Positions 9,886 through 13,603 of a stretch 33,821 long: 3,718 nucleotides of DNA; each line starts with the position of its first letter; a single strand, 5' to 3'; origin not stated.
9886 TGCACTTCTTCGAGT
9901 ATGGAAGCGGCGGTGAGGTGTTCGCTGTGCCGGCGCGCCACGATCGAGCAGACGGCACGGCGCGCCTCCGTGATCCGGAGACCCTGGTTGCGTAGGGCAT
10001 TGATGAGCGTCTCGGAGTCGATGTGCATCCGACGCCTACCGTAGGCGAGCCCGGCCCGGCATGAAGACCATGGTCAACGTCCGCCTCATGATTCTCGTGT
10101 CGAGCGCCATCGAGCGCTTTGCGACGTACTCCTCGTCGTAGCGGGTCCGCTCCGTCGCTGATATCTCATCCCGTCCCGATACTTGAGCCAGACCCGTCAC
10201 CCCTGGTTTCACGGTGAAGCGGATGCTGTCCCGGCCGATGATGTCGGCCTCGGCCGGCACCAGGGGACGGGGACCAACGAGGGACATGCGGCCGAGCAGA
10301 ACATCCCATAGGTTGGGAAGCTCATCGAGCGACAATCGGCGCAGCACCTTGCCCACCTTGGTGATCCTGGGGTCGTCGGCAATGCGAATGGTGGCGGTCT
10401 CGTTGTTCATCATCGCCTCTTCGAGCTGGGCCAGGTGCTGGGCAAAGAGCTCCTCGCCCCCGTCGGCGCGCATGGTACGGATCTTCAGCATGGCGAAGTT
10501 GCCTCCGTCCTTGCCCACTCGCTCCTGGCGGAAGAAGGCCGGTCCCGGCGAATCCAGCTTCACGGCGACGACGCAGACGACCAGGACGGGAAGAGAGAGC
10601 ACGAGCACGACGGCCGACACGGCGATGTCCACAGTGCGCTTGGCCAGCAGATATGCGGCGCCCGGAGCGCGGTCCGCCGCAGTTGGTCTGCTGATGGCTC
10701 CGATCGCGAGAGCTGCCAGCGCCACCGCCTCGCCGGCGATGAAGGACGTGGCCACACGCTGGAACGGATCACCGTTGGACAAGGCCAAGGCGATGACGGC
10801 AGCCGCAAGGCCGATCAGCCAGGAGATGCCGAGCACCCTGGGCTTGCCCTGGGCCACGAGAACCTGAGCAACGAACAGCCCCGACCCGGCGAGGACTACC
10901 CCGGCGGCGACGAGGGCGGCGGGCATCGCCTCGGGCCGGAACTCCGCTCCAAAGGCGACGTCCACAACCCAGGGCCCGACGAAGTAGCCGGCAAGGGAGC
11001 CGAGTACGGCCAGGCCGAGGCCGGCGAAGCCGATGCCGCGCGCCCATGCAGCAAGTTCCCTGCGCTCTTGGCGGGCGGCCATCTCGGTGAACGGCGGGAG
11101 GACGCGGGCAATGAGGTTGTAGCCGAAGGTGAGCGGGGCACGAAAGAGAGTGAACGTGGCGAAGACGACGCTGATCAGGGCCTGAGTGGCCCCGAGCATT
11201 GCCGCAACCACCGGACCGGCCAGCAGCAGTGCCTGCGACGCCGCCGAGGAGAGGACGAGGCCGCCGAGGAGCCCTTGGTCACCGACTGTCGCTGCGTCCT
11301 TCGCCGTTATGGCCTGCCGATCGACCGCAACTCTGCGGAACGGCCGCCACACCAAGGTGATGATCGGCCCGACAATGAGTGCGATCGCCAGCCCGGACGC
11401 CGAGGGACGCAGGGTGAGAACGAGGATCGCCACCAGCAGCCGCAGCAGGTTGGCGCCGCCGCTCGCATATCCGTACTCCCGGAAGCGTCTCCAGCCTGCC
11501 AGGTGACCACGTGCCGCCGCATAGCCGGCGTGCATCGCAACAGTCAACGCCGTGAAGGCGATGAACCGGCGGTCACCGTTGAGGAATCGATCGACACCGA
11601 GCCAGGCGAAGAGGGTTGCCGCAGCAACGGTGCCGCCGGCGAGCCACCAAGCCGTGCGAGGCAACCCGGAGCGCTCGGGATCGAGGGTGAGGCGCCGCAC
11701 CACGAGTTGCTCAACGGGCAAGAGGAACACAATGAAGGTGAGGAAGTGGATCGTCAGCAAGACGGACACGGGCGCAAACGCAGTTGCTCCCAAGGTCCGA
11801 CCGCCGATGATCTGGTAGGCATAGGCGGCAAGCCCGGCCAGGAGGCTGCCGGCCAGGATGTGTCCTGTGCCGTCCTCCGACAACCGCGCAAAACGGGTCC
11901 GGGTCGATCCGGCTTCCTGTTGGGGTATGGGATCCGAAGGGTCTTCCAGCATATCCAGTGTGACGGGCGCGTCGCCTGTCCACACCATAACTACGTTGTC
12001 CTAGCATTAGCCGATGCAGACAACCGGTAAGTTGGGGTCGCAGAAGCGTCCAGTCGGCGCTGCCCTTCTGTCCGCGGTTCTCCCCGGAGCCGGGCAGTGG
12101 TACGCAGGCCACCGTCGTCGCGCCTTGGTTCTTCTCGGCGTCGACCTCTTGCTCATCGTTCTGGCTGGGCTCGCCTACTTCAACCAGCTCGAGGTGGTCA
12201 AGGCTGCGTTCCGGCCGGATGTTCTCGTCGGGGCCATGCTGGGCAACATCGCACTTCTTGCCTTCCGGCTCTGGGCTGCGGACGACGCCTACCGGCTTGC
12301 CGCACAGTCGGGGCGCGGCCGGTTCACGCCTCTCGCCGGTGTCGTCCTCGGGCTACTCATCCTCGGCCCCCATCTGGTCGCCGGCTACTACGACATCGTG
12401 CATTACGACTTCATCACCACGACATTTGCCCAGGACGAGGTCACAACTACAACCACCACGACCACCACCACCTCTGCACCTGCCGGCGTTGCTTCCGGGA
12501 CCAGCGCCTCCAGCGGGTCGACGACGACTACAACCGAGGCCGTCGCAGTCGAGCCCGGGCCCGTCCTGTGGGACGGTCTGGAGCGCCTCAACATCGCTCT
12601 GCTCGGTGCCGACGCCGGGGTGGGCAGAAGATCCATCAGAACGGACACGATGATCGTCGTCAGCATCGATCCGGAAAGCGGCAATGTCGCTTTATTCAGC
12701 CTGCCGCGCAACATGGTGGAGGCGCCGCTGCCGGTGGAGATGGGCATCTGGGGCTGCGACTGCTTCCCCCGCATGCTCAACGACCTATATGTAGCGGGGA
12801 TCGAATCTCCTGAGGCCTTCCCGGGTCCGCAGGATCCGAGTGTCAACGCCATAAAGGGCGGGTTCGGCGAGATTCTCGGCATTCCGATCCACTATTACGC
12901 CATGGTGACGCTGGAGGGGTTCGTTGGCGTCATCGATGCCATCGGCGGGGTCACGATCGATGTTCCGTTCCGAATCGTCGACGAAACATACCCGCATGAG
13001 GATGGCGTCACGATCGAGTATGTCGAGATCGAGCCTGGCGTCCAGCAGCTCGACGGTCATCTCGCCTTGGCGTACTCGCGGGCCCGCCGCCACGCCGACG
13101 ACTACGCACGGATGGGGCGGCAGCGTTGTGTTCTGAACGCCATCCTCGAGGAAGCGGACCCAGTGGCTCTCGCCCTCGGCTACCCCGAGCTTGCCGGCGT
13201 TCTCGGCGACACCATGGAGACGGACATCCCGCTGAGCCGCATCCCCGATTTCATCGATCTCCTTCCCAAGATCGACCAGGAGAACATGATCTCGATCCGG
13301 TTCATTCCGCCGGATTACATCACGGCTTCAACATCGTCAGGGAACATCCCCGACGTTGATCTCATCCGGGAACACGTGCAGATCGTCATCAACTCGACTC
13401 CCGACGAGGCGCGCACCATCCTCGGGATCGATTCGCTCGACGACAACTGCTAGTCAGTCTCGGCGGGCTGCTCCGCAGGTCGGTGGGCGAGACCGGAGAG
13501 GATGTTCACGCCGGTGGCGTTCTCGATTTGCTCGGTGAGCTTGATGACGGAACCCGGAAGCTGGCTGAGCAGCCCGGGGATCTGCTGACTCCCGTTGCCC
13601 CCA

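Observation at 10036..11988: Single polypeptide fusing a flippase-like 10-12 TM domain to a Bac_transf phosphoglycosyl transferase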

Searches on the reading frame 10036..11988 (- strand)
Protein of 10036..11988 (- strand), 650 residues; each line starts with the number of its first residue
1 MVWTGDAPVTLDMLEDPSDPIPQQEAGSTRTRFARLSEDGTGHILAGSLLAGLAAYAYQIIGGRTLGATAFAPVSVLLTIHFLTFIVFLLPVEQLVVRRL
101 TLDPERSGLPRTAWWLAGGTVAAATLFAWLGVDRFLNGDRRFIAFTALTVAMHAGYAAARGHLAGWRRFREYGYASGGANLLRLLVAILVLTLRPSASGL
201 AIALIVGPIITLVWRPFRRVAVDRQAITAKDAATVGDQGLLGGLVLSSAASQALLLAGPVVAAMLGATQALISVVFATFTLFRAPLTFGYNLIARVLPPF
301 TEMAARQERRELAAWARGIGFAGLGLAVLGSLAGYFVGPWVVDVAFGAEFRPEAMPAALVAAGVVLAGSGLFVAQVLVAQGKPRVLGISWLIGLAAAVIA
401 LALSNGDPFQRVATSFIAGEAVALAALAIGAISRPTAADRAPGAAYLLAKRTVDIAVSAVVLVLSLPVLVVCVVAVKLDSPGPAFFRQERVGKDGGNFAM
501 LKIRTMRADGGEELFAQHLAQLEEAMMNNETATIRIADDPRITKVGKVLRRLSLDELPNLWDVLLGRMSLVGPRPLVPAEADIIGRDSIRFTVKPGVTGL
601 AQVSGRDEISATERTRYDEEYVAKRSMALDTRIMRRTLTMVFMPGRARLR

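Call 3: search_protein_families(library=pfam, proteins=[window:10036-11988:-], max_evalue=10)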
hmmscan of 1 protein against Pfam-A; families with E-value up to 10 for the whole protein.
window:10036-11988:- (650 aa): 1 family
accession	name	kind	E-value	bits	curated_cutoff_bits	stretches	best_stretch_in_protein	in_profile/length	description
PF02397.22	Bac_transf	-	9e-58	195.2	27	1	450-642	1-178/179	Bacterial sugar transferase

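Call 4: search_protein_families(library=ncbifam, proteins=[window:10036-11988:-], max_evalue=10)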
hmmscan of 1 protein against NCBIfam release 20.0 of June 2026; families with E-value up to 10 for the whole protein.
window:10036-11988:- (650 aa): 10 families
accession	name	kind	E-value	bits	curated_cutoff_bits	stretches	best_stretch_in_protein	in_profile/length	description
TIGR03025.1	EPS_sugtrans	subfamily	3.6e-71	240.7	295.55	2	446-647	254-444/445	exopolysaccharide biosynthesis polyprenyl glycosylphosphotransferase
TIGR03022.1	WbaP_sugtrans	subfamily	2.1e-62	211.9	403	1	447-643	256-451/456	undecaprenyl-phosphate galactose phosphotransferase WbaP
TIGR03023.1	WcaJ_sugtrans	equivalog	1.4e-57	196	410.75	1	448-643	261-448/453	undecaprenyl-phosphate glucose phosphotransferase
NF052601.1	undeca_RfbP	equivalog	1.3e-55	188.4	330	1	448-644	43-238/244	undecaprenyl-phosphate galactose phosphotransferase family protein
NF041877.1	EPS_EpsZ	equivalog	5.3e-46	157.2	800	1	440-642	256-453/459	exopolysaccharide biosynthesis polyisoprenyl-phosphate hexose-1-phosphate transferase EpsZ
TIGR03013.1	EpsB_2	subfamily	1.9e-45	155.8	393.35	1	448-644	253-439/443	TIGR03013 family XrtA/PEP-CTERM system glycosyltransferase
NF050817.1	PolSacchBiosHfsE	equivalog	7.4e-36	123.9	750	1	419-639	243-457/467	polysaccharide biosynthesis protein HfsE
NF007518.0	PRK10124.1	equivalog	2.6e-35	122.1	684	1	448-642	272-458/464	undecaprenyl-phosphate glucose phosphotransferase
NF011751.0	PRK15204.1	equivalog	3.8e-34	118.1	907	1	448-642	278-470/476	undecaprenyl-phosphate galactose phosphotransferase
NF045514.1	glycotran_HepC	equivalog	4.5e-21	75.2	140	1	447-577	114-213/220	heterocyst development glycosyltransferase HepC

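Call 63: predict_structure(alignment_id=A3)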
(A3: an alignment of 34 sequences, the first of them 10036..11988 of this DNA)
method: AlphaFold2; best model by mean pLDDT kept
length: 650 residues; sequences in the alignment: 34
mean_pLDDT: 83.7   pTM: 0.83
mean pLDDT of the five models: 83.7, 82.7, 80.1, 79.7, 78.2
residues with pLDDT >= 90: 290; 70-90: 269; 50-70: 56; < 50: 35
segments of 3 or more residues with pLDDT < 50: 1-29, 648-650
pLDDT, mean of each block of 10 residues (from residue 1): 29 28 35 56 86 90 91 87 84 91 86 92 92 86 91 93 91 92 91 83 88 90 78 81 76 81 93 95 83 87 88 91 95 97 96 97 94 89 88 94 96 96 93 68 83 93 90 90 82 88 76 57 61 58 87 89 91 89 88 93 80 89 94 91 59
secondary structure, 60 per line:
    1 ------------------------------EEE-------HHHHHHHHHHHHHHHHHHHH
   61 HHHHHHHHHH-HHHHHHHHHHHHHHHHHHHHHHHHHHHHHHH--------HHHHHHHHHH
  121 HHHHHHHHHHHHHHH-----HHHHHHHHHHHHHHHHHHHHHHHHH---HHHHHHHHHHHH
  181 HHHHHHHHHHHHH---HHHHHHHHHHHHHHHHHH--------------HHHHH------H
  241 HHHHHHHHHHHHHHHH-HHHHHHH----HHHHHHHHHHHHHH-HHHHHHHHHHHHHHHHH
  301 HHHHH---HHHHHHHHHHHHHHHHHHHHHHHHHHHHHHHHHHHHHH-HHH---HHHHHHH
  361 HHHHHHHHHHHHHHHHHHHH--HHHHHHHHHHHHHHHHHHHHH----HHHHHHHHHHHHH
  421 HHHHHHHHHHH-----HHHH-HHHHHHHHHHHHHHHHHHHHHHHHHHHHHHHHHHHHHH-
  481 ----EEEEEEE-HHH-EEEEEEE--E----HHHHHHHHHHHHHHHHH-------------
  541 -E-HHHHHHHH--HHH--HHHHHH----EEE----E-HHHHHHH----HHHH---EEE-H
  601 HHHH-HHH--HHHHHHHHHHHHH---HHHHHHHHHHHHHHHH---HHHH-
elements in order: E31-33 H41-70 H72-102 H111-135 H141-165 H169-193 H197-214 H229-233 H240-256 H258-264 H269-282 H284-305 H309-346 H354-380 H383-403 H408-431 H437-440 H442-479 E485-491 E497-503 H511-527 H544-551 H559-564 E569-571 H578-584 H589-592 E596-598 H600-604 H611-623 H627-642 H646-649

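Call 69: fold_search(model_id=the predicted structure, library=pdb)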
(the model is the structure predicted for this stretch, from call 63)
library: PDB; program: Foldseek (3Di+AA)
matches with E <= 10: 386; with E <= 0.001: 45
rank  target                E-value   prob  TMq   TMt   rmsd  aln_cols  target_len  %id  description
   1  8g1n_A                1.4e-08  1.00  0.25  0.77   6.1       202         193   33  Structure of Campylobacter concisus PglC I57M/Q175M Variant with modeled C-terminus (released 2023-05-31)
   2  8e37_A                1.6e-08  1.00  0.25  0.81   5.7       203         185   33  Structure of Campylobacter concisus wild-type SeMet PglC (released 2023-09-06)
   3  8g1n_B                1.6e-08  1.00  0.25  0.78   6.1       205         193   34  Structure of Campylobacter concisus PglC I57M/Q175M Variant with modeled C-terminus (released 2023-05-31)
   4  8t53_A                5.0e-06  1.00  0.23  0.37   5.4       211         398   30  S. enterica WbaP in a styrene maleic acid liponanoparticle (released 2024-02-14)
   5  6ids                  1.4e-05  1.00  0.42  0.58   7.3       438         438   15  Crystal structure of Vibrio cholerae MATE transporter VcmN D35N mutant (released 2019-01-16)
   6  9nu5_A                1.9e-05  1.00  0.44  0.54   8.0       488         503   16  Structure of MurJ in complex with single gene lysis protein from phage PP7 (released 2026-02-11)
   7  9ukv_A                2.0e-05  1.00  0.42  0.51   8.3       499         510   15  JM Complex - E. coli MurJ, Levivirus M lysis protein LysM (SglM) (released 2025-09-10)
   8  9g95_A                2.8e-05  1.00  0.41  0.59   6.9       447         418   13  Lipid III flippase WzxE with NB10 nanobody in outward-facing conformation at 2.7552 A (released 2025-01-22)
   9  7wax                  3.5e-05  1.00  0.44  0.53   8.5       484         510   15  MurJ inward occluded form (released 2022-06-01)
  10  6idp                  3.9e-05  1.00  0.43  0.61   6.9       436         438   14  Crystal structure of Vibrio cholerae MATE transporter VcmN in the straight form (released 2019-01-16)
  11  9l7l                  3.9e-05  1.00  0.38  0.50   8.2       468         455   14  Structure of the MATE family multidrug resistance transporter HvAACT1 from Hordeum vulgare in the outward-facing state (released 2025-08-06)
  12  7waw                  5.1e-05  1.00  0.42  0.53   8.6       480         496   15  MurJ inward closed form (released 2022-06-01)
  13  9g9p_A                5.6e-05  1.00  0.43  0.64   6.5       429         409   13  Lipid III flippase WzxE with NB10 and NB7 nanobodies in inward-facing conformation - crystal 2 (released 2025-01-22)
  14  5yck                  6.3e-05  1.00  0.38  0.50   9.5       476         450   14  Crystal structure of a MATE family protein derived from Camelina sativa at 2.3 angstrom (released 2017-09-27)
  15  9g9n_A                6.8e-05  1.00  0.42  0.63   6.7       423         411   13  Lipid III flippase WzxE with NB10 and NB7 nanobodies in inward-facing conformation - crystal 1 (released 2025-01-22)
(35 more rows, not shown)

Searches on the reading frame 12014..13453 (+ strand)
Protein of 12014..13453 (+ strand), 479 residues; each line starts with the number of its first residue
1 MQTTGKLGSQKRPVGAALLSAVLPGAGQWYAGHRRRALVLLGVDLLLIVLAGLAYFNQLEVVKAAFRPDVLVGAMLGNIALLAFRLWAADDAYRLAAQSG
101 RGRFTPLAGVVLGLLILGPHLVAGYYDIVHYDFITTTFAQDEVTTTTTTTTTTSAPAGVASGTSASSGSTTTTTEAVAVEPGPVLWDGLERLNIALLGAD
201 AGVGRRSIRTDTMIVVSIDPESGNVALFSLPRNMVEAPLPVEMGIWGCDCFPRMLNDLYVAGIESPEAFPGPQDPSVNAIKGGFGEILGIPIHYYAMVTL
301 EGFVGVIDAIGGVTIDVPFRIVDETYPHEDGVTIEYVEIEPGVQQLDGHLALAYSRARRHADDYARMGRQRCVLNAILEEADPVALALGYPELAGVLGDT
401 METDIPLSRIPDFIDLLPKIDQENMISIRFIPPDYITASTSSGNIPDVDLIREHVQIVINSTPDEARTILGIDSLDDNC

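Call 12: search_protein_families(library=pfam, proteins=[window:12014-13453:+], max_evalue=0.001)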
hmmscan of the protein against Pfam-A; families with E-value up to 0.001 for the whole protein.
window:12014-13453:+ (479 aa): 1 family
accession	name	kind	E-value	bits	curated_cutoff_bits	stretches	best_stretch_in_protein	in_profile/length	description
PF03816.19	LytR_cpsA_psr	-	7.6e-26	91.5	24.6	1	209-381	1-148/150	LytR_cpsA_psr family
